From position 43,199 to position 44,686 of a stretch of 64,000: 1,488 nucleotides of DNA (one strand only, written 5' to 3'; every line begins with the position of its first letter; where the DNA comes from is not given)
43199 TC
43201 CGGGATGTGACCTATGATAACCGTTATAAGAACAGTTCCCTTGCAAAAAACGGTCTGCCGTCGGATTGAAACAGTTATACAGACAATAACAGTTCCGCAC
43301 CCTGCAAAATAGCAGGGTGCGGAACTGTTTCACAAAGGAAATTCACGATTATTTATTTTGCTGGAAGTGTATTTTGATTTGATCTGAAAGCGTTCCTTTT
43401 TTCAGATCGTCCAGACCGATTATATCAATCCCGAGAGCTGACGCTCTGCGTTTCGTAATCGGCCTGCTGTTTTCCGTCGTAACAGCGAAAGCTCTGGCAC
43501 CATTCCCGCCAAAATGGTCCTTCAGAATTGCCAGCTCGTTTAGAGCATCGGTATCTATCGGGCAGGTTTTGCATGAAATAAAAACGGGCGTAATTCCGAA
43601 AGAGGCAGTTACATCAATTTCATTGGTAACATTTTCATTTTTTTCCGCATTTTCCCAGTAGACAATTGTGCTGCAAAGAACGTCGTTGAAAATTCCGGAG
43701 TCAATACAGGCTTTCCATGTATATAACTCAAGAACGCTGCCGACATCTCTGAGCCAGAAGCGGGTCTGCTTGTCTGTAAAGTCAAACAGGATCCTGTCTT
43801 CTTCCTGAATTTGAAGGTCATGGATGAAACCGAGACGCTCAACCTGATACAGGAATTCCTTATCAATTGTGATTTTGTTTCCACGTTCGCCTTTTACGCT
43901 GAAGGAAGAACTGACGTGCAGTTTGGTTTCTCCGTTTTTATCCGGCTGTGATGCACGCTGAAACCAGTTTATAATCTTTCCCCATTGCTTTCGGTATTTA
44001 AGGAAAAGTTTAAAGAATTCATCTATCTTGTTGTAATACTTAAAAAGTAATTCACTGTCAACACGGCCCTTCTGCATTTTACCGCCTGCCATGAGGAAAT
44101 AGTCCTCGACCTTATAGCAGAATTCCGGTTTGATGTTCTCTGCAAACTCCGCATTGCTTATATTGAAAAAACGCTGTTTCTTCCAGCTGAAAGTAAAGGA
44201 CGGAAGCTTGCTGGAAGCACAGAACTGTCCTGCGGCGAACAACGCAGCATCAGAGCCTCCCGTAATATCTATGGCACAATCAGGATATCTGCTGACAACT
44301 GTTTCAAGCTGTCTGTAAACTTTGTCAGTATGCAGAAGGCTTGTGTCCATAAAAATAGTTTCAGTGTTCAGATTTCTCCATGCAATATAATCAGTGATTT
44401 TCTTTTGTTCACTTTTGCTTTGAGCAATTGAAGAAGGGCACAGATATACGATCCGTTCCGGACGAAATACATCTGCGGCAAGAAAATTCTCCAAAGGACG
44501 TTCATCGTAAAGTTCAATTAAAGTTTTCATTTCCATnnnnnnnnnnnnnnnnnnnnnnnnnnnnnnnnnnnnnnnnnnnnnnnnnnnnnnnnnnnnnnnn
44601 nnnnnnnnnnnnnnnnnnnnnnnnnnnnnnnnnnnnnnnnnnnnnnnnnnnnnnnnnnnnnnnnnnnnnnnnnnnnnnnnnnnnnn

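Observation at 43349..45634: Orphan Card1/Can2-like CARF-nuclease apparently co-transcribed with an MGMT/Atl-like protein behind the thiT TPP riboswitch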

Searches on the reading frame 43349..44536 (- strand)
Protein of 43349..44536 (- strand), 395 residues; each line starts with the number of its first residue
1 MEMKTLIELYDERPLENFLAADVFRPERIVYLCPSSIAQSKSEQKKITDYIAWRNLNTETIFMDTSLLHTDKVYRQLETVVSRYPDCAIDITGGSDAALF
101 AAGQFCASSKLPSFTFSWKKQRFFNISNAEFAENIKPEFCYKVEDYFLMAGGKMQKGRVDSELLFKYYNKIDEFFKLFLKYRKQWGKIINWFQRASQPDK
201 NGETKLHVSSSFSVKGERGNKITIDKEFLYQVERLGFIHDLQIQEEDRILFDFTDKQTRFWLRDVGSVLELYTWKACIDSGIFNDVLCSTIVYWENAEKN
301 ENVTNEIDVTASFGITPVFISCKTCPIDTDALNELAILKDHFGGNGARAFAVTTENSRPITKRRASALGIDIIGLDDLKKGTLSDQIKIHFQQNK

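Call 3: search_protein_families(library=pfam, proteins=[window:43349-44536:-], max_evalue=0.1)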
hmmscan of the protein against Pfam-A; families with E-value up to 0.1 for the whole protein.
window:43349-44536:- (395 aa): 1 family
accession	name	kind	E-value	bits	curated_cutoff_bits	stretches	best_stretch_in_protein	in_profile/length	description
PF09002.17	Card1_endonuc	-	1.3e-09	38.1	26.4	1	265-380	9-124/136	Card1-like, endonuclease domain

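Call 6: search_protein_families(library=padloc, proteins=[window:43349-44536:-], max_evalue=1)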
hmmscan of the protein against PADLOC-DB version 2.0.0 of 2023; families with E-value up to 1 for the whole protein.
window:43349-44536:- (395 aa): 16 families
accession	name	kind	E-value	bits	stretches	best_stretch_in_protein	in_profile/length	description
PDLC01895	CARF4--CARF_PDDEXK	-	5.2e-45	152.1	1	3-378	1-371/397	-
PDLC01881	CARF4--CARF_PDDEXK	-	8.1e-29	98.9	1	1-377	1-363/378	-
PDLC01880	CARF4--CARF_PDDEXK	-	1.7e-28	98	1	3-380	1-353/364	-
PDLC01884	CARF4--CARF_PDDEXK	-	5.8e-28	96.4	1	5-377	4-365/382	-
PDLC01619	Csx1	-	9.3e-16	55.9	1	3-357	1-310/330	CAS-III; associated_signaling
PDLC01890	CARF4--CARF_PDDEXK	-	1.5e-12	45.6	1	3-355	1-320/366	-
PDLC01887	CARF4--CARF_PDDEXK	-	2.4e-11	41.7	2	3-113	1-107/285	-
PDLC01898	CARF4--CARF_PDDEXK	-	9.5e-10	36.2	1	263-382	171-290/296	-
PDLC01900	CARF4--CARF_PDDEXK_AAA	-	1.4e-09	35.2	1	39-376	246-550/556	-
PDLC01968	CARF_PDDEXK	-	1.4e-08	32.3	1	135-378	146-344/361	-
PDLC01037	Csx1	-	2.4e-07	28.6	1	2-388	1-315/320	ARF+Nuclease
PDLC01882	CARF4--CARF_PDDEXK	-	3.2e-06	23.9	1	260-373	430-551/569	-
PDLC01889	CARF4--CARF_PDDEXK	-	1.6e-05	22.2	1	299-379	265-345/367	-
PDLC01639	Csx1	-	0.0043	14.1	1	20-103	6-89/361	CAS-III; associated_signaling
PDLC01903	CARF4--CARF_PDDEXK_TM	-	0.0078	13.6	1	234-378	246-373/380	-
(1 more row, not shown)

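Call 7: search_protein_families(library=ncbifam, proteins=[window:43349-44536:-], max_evalue=1)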
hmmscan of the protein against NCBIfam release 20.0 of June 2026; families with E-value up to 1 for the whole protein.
window:43349-44536:- (395 aa): 0 families

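Call 8: search_solved_structures(query=window:43349-44536:-, max_evalue=10, show_alignments=3)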
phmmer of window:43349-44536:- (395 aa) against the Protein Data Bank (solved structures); distinct sequences matched with E-value up to 10: 3.
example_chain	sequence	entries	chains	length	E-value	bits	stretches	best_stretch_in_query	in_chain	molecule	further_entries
1xmx_A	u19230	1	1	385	0.0011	21.1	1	288-380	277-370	hypothetical protein VC1899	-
7bdv_A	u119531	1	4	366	0.017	17.2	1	53-198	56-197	Can2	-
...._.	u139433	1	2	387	0.029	16.4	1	297-356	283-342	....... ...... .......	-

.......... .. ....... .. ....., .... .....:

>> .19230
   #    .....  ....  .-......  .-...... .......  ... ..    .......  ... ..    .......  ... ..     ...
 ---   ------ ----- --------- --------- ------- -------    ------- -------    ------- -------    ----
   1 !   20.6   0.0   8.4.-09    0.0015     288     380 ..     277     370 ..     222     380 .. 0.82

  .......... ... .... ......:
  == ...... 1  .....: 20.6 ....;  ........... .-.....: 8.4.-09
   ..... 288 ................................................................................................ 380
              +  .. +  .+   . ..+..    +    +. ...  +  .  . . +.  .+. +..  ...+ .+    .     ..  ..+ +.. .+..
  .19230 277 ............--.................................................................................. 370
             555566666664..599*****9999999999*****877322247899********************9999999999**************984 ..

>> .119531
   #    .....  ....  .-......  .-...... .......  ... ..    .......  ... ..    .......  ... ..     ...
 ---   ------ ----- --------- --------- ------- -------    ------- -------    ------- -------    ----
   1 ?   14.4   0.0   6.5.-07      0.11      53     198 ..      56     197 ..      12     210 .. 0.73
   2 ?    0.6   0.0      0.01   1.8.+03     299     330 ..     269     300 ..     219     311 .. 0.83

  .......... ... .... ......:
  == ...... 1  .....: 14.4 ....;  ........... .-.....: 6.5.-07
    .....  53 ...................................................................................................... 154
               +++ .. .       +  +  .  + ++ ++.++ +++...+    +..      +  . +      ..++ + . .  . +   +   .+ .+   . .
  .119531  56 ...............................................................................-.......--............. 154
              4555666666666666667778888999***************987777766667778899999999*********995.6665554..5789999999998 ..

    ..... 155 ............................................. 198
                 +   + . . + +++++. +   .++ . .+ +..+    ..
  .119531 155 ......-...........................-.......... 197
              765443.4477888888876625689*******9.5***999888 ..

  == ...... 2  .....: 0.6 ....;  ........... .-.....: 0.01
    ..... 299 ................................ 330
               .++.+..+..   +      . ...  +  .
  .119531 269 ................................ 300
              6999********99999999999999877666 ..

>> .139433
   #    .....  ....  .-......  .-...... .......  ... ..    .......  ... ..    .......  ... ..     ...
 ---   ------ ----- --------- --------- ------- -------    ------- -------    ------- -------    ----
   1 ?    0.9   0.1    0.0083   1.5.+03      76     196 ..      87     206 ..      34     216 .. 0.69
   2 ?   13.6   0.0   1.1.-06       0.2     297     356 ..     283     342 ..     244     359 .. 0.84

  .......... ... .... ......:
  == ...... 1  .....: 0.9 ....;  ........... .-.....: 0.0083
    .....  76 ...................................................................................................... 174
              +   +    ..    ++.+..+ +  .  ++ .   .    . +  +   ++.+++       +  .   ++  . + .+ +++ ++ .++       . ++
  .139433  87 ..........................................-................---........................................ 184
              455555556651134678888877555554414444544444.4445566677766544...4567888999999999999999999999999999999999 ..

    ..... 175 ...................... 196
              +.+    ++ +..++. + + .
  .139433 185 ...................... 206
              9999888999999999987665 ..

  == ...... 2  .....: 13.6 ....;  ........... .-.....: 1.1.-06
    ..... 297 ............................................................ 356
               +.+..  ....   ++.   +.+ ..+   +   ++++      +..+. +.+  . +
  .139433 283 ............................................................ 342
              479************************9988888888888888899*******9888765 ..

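Call 12: find_homologous_proteins(query=window:43349-44536:-, max_evalue=0.001)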
Query window:43349-44536:- (395 aa): 2891 proteins with E <= 0.001 among 6481 candidates; the best 120 are listed.
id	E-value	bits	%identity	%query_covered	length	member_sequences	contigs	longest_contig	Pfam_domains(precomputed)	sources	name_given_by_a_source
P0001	7.4e-267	902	100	99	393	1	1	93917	PF09002.18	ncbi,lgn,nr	ncbi:MAG: DUF1887 family CARF protein [Eubacteriales bacterium]|nr:DUF1887 family CARF protein [Euba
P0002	1.8e-226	769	84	99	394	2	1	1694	PF09002.18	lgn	-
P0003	3.0e-222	755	83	99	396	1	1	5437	PF09002.18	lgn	-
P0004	3.1e-221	752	82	99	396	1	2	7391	PF09002.18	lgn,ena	-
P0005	3.4e-191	653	71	99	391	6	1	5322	PF09002.18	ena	-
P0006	1.1e-176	605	68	96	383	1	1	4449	PF09002.18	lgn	-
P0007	3.6e-176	604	70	96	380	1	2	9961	PF09002.18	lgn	-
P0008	1.2e-168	579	64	98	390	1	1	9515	PF09002.18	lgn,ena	-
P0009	8.0e-157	540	60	99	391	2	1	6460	PF09002.18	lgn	-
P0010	1.9e-154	532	61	97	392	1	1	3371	PF09002.18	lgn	-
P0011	8.7e-148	510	57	98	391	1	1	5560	PF09002.18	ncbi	-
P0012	9.8e-148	510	57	97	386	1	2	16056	PF09002.18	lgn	-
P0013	9.1e-147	507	58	96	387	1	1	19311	PF09002.18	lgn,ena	-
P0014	9.9e-146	504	57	98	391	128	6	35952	PF09002.18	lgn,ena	-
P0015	9.8e-145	500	58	98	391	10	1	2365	PF09002.18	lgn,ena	-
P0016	1.6e-144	500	56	97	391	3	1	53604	PF09002.18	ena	-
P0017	2.4e-144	499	56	98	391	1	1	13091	PF09002.18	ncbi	-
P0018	4.9e-144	498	58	98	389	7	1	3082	PF09002.18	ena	-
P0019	8.9e-144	497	57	98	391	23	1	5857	PF09002.18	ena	-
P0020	1.1e-143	497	57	98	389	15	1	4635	PF09002.18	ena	-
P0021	1.3e-143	497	56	98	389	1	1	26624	PF09002.18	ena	-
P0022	1.8e-143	496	56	98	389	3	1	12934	PF09002.18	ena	-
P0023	4.3e-143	495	56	98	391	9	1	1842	PF09002.18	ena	-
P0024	7.5e-143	494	56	98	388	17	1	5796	PF09002.18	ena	-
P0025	9.1e-143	494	56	98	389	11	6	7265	PF09002.18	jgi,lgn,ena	jgi:hypothetical protein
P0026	2.5e-142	492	56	99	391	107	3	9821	PF09002.18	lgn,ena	-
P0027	2.7e-141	489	56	97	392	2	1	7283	PF09002.18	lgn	-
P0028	1.0e-140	487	55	98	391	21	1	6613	PF09002.18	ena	-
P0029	1.8e-140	486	57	98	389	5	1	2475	PF09002.18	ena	-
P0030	2.7e-140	486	57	98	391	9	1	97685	PF09002.18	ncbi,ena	-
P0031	2.8e-140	486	57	98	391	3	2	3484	PF09002.18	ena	-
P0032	5.5e-140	485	57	98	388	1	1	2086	PF09002.18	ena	-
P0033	8.2e-140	484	55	98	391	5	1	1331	PF09002.18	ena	-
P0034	2.2e-139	483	58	97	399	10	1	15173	PF09002.18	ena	-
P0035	1.2e-138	480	55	98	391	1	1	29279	PF09002.18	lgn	-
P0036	3.1e-138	479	55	98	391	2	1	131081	PF09002.18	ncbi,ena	-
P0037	1.7e-137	476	55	98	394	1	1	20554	PF09002.18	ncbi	-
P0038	6.0e-137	475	54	99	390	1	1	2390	PF09002.18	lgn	-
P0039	8.5e-137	474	58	91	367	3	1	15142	PF09002.18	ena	-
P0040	8.9e-137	474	56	98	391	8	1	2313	PF09002.18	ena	-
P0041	1.4e-136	474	54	99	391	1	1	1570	PF09002.18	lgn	-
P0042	1.5e-136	473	55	98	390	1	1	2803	PF09002.18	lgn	-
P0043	9.9e-136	471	53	98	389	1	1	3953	PF09002.18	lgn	-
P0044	1.5e-135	470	54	98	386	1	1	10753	PF09002.18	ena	-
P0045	1.7e-135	470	53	98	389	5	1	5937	PF09002.18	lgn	-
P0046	1.9e-135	470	53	99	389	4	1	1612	PF09002.18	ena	-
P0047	3.6e-135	469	53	99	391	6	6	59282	PF09002.18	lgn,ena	-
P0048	4.2e-135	469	56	98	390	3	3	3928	PF09002.18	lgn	-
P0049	5.3e-135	468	55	98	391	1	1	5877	PF09002.18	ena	-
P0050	6.0e-135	468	54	97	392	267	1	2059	PF09002.18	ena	-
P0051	7.8e-135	468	53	98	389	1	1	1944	PF09002.18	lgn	-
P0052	1.3e-134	467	52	99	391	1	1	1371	PF09002.18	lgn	-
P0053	1.4e-134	467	54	98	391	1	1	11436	PF09002.18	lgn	-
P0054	1.6e-134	467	53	99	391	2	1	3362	PF09002.18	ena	-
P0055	2.8e-134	466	53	99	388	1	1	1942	PF09002.18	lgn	-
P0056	3.4e-134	466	53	99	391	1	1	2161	PF09002.18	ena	-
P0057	3.4e-134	466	55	98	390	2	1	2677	PF09002.18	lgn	-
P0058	6.1e-134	465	54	99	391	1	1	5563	PF09002.18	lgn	-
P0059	7.3e-134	465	53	97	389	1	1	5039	PF09002.18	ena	-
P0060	7.7e-134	464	54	98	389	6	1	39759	PF09002.18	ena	-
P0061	8.7e-134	464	54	98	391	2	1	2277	PF09002.18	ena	-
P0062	1.0e-133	464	53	98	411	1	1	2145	PF09002.18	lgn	-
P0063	1.3e-133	464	54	98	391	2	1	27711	PF09002.18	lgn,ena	-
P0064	1.5e-133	464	53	98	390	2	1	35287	PF09002.18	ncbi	-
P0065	4.0e-133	462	53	97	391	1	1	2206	PF09002.18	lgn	-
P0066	6.4e-133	461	51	99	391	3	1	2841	PF09002.18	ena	-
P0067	6.4e-133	461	54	97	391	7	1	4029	PF09002.18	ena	-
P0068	1.0e-132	461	52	97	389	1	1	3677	PF09002.18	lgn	-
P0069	1.0e-132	461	51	99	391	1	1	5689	PF09002.18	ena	-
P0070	1.4e-132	460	54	98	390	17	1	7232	PF09002.18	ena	-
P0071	1.6e-132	460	53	99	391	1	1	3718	PF09002.18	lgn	-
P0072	1.9e-132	460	53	99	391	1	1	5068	PF09002.18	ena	-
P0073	2.4e-132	460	52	99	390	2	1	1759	PF09002.18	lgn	-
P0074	3.0e-132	459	53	99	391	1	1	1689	PF09002.18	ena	-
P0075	3.6e-132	459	52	97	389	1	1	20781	PF09002.18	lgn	-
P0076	4.5e-132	459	52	97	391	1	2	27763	PF09002.18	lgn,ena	-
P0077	4.8e-132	459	52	99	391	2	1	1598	PF09002.18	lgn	-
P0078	5.2e-132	458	53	99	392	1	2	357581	PF09002.18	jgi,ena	-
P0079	7.5e-132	458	53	99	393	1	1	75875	PF09002.18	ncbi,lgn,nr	ncbi:MAG: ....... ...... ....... [Clostridiales bacterium]|nr:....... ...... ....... [Candidatus Cac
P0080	7.8e-132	458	52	99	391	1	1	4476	PF09002.18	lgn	-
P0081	8.1e-132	458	53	98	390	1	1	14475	PF09002.18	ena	-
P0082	8.9e-132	458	53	97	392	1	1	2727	PF09002.18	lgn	-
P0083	1.5e-131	457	52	97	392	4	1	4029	PF09002.18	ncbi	-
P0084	1.5e-131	457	53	98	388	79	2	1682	PF09002.18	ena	-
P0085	1.6e-131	457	53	98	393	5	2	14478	PF09002.18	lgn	-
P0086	2.0e-131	456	54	97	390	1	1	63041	PF09002.18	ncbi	-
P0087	2.1e-131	456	53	97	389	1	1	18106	PF09002.18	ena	-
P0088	2.5e-131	456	53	97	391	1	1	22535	PF09002.18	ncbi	-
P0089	4.5e-131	455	52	98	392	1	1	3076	PF09002.18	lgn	-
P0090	5.9e-131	455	53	98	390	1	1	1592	PF09002.18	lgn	-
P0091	6.7e-131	455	50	99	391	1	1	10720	PF09002.18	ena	-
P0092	9.3e-131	454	55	97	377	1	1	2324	PF09002.18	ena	-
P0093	1.1e-130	454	53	97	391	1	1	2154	PF09002.18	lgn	-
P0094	1.6e-130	453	53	98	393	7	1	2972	PF09002.18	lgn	-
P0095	1.7e-130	453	52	98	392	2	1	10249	PF09002.18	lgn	-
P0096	1.8e-130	453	52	99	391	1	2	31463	PF09002.18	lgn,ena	-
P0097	2.2e-130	453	53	98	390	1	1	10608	PF09002.18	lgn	-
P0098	2.3e-130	453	52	99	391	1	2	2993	PF09002.18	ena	-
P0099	2.7e-130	453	52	98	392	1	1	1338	PF09002.18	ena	-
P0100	2.7e-130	453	52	98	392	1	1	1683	PF09002.18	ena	-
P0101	2.7e-130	453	53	95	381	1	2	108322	PF09002.18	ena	-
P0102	2.9e-130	453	52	99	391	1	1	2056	PF09002.18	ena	-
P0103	3.1e-130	453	53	98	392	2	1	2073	PF09002.18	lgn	-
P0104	3.2e-130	453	51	98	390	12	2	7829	PF09002.18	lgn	-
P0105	3.9e-130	452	52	99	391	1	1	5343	PF09002.18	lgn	-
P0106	4.9e-130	452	53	98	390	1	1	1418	PF09002.18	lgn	-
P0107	5.2e-130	452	52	98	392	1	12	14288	PF09002.18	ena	-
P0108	5.5e-130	452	52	98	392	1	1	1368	PF09002.18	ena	-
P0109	5.5e-130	452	51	98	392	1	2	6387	PF09002.18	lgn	-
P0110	7.0e-130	451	52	98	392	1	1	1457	PF09002.18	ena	-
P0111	7.8e-130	451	53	98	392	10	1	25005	PF09002.18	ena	-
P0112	9.4e-130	451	51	98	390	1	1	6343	PF09002.18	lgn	-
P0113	1.1e-129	451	52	97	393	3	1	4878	PF09002.18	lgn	-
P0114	1.8e-129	450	53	98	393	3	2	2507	PF09002.18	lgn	-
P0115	1.8e-129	450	52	98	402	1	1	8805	PF09002.18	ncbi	-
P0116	2.1e-129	450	52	98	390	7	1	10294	PF09002.18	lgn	-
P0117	2.4e-129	450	52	93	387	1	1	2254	PF09002.18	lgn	-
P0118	2.6e-129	450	53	92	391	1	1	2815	PF09002.18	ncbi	-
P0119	3.0e-129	449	53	98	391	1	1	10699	PF09002.18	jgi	-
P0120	3.3e-129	449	52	98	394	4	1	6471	PF09002.18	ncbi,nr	ncbi:MAG: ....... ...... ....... [Oscillospiraceae bacterium]|nr:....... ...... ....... [Oscillospir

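Call 14: find_related_loci(query=window:43349-44536:-, collection=genome_contigs, flank=10000)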
Query window:43349-44536:- (395 aa) in genome_contigs; peptide patterns used: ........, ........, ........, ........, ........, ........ (x = any residue, [..] = any of these).
54 stretches matched a pattern, but none encodes a relative of the query by tblastn (E <= 1e-3).

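Call 16: find_related_loci(query=A2, collection=genome_contigs, flank=10000)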
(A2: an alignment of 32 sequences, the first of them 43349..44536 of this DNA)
Query A2 (395 aa) in genome_contigs; peptide patterns used: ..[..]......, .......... (x = any residue, [..] = any of these).
452 stretches matched a pattern; 344 encode a relative of the query (tblastn E <= 1e-3); the best 80 are kept; 80 distinct loci.
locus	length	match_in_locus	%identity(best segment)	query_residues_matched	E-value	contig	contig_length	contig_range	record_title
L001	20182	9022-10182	59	3-388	3e-156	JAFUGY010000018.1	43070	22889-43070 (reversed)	MAG: Oscillospiraceae bacterium isolate RGIG4485 Roe_deer_Omasum.Co__c162086, whole genome shotgun sequence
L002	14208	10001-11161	59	3-388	1e-152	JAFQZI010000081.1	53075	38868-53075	MAG: Oscillospiraceae bacterium isolate RGIG2288 Goat_Duodenum-5__c245827, whole genome shotgun sequence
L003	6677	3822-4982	58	3-388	5e-152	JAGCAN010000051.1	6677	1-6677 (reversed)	MAG: Oscillospiraceae bacterium isolate RGIG9615 Yak_Duodenum-1__c58302, whole genome shotgun sequence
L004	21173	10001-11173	56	3-392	2e-148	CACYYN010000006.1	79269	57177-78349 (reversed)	MAG: Ruminococcaceae bacterium isolate RUG12393 genome assembly, contig: RUG12393_asm_6, whole genome shotgun sequence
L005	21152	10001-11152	55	3-388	6e-147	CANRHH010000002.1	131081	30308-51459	MAG: uncultured Oscillospiraceae bacterium isolate Lapin-032__bin9 genome assembly, contig: Lapin-032__NODE_204_length_1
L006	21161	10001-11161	57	2-388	9e-147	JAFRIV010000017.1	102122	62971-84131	MAG: Oscillospiraceae bacterium isolate RGIG2509 Goat_Jejunum-3__c152343, whole genome shotgun sequence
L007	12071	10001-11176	53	3-393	1e-140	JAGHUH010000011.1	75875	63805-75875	MAG: Candidatus Cacconaster stercorequi isolate E4_MB2_17 c_000000266680, whole genome shotgun sequence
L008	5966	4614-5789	53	2-394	6e-141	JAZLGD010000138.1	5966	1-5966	MAG: Oscillospiraceae bacterium isolate T1900044999_TA20190061.MAGScoT_cleanbin_000063 SGB_4275_k141_169694, whole genom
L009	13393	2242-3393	52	3-388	2e-138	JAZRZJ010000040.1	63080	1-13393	MAG: Oscillospiraceae bacterium isolate T1900044948_TA20190001.MAGScoT_cleanbin_000033 SGB_3509_k141_1769525, whole geno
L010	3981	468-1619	52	3-387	3e-142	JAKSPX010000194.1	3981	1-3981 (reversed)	MAG: Clostridia bacterium isolate Horse_feces214 MAG214_194, whole genome shotgun sequence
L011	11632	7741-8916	53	3-395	6e-138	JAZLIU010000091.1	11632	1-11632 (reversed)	MAG: Oscillospiraceae bacterium isolate T1900044969_TA20190031.MAGScoT_cleanbin_000102 SGB_4029_k141_1460163, whole geno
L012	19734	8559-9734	52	2-394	9e-138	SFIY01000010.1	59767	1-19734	MAG: Clostridiales bacterium isolate W1P28.010 Contig92, whole genome shotgun sequence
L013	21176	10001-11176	51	3-395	2e-137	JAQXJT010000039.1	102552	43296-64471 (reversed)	MAG: bacterium isolate SUG1258 k141_3043240, whole genome shotgun sequence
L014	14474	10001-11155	52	2-387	4e-136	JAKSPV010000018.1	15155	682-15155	MAG: Clostridia bacterium isolate Horse_feces212 MAG212_18, whole genome shotgun sequence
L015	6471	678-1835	52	3-388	3e-136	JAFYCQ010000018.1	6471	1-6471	MAG: Oscillospiraceae bacterium isolate RGIG6969 Sheep_Rumen.Co__c431147, whole genome shotgun sequence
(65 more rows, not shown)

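Call 21: find_encoding_contigs(protein=P0004, flank=6000, max_places=3)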
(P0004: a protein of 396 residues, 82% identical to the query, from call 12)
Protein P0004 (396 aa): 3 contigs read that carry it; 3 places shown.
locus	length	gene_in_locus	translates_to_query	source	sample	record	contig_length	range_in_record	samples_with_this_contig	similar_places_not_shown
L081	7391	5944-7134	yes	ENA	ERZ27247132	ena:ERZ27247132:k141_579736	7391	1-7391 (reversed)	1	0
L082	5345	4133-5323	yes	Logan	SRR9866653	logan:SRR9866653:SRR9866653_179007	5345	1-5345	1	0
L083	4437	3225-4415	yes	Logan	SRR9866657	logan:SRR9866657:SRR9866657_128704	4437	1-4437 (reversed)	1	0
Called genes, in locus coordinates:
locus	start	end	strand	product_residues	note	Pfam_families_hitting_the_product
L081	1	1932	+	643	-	?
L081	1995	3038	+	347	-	PF00730:HhH-GPD, PF14815:NUDIX_4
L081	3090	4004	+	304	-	PF00892:EamA, PF06800:Sugar_transport (weak), PF03151:TPT (faint), PF00892:EamA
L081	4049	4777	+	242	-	PF00753:Lactamase_B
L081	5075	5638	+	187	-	PF09515:Thia_YuaJ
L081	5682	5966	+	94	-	PF01035:DNA_binding_1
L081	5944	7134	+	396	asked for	PF09002:Card1_endonuc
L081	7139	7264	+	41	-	-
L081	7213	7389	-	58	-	?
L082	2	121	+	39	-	?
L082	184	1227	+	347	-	PF00730:HhH-GPD, PF14815:NUDIX_4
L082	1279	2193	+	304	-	PF00892:EamA, PF06800:Sugar_transport (weak), PF03151:TPT (faint), PF00892:EamA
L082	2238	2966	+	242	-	PF00753:Lactamase_B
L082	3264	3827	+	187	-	PF09515:Thia_YuaJ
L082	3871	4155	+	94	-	PF01035:DNA_binding_1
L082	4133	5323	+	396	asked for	PF09002:Card1_endonuc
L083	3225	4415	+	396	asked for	PF09002:Card1_endonuc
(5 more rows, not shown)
